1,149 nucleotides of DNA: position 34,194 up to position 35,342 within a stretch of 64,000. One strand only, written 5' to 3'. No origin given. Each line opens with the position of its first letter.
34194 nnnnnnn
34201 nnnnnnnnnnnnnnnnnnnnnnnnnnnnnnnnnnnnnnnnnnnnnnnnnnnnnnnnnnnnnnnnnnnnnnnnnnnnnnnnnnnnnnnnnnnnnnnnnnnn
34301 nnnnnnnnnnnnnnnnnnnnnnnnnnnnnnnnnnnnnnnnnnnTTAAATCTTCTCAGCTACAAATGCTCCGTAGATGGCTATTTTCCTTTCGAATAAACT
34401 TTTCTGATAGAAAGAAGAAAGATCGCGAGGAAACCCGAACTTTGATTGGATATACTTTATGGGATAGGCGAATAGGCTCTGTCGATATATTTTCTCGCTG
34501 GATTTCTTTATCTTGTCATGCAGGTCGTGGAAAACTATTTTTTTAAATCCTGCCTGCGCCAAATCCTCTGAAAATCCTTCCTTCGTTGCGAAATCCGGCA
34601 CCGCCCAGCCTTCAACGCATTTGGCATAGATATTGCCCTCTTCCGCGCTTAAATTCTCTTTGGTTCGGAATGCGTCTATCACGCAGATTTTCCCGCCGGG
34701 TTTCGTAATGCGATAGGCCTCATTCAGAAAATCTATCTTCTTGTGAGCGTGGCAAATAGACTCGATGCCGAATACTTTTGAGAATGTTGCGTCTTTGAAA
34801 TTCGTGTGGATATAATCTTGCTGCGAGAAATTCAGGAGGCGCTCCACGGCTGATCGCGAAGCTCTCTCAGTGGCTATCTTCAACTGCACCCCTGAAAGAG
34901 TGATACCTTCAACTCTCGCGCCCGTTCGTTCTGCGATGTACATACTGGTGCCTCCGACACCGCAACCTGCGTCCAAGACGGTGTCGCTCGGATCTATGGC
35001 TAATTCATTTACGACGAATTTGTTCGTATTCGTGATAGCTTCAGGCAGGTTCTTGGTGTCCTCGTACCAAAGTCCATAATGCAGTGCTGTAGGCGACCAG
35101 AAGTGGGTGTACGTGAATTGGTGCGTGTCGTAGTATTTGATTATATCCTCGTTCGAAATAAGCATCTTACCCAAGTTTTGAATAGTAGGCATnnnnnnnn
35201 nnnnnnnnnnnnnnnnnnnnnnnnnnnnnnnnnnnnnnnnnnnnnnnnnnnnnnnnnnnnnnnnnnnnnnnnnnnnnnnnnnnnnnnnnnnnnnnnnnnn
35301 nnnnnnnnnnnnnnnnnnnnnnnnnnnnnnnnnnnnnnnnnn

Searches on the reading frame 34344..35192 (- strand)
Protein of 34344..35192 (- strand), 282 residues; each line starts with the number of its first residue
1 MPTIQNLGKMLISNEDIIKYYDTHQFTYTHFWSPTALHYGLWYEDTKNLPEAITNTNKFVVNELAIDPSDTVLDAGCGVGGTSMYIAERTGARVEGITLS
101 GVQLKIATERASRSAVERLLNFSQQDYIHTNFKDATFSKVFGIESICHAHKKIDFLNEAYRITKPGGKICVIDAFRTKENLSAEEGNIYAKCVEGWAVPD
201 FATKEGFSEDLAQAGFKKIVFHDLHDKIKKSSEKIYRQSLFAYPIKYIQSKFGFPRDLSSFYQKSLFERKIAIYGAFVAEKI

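Call 3: search_protein_families(library=pfam, proteins=[window:34344-35192:-], max_evalue=1)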
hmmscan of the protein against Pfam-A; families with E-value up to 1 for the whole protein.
window:34344-35192:- (282 aa): 15 families
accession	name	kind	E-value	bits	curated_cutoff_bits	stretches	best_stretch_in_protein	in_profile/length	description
PF02353.26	CMAS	-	1.4e-17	64.4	27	1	15-186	8-179/273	Mycolic acid cyclopropane synthetase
PF08241.18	Methyltransf_11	-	9.2e-17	61.9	21.2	1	73-170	1-94/95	Methyltransferase domain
PF13649.12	Methyltransf_25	-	6.3e-16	59.3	27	1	72-167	1-97/97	Methyltransferase domain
PF13847.12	Methyltransf_31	-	5.8e-14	52.4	27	1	67-193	2-127/145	Methyltransferase domain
PF01209.24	Ubie_methyltran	-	1.8e-09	37.8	20.1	1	59-191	38-171/233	ubiE/COQ5 methyltransferase family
PF08242.18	Methyltransf_12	-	1.6e-08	35.6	30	1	73-169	1-98/98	Methyltransferase domain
PF13489.12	Methyltransf_23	-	3.7e-08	33.7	27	1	62-217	14-160/164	Methyltransferase domain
PF05175.20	MTS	-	0.00054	20.1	23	1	57-140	20-102/170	Methyltransferase small domain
PF01728.25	FtsJ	-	0.001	19.5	24.1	1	66-110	19-62/181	FtsJ-like methyltransferase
PF08123.19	DOT1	-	0.017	15.1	23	1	59-140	33-113/205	Histone methylation protein DOT1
PF07021.18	MetW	-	0.021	14.9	21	1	65-164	10-103/193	Methionine biosynthesis protein MetW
PF00107.32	ADH_zinc_N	-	0.043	14.2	31.8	1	78-183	1-99/129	Zinc-binding dehydrogenase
PF00398.26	RrnaAD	-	0.092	12.3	24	1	58-134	20-92/263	Ribosomal RNA adenine dimethylase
PF20922.3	Anamorsin_N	-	0.13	12.4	27.1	1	112-179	32-95/163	Anamorsin, N-terminal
PF06325.19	PrmA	-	0.16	11.9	22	1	66-169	159-256/296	Ribosomal protein L11 methyltransferase (PrmA)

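Call 4: search_protein_families(library=padloc, proteins=[window:34344-35192:-], max_evalue=1)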
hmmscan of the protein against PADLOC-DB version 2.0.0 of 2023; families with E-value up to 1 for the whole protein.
window:34344-35192:- (282 aa): 3 families
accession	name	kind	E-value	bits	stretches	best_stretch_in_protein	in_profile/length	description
PDLC04134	mad2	-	2.1e-17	61.1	1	59-246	282-447/492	mads_2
PDLC03632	MTase_III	-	0.0001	18.5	1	64-111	483-529/983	Type III methyltransferase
PDLC03321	MTase_II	-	0.0065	13.7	1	153-179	86-112/245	Type II methyltransferase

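Call 68: find_encoding_contigs(protein=window:34344-35192:-, flank=6000, max_places=5)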
Protein window:34344-35192:- (282 aa): no gene with exactly this product is on record in the collection.
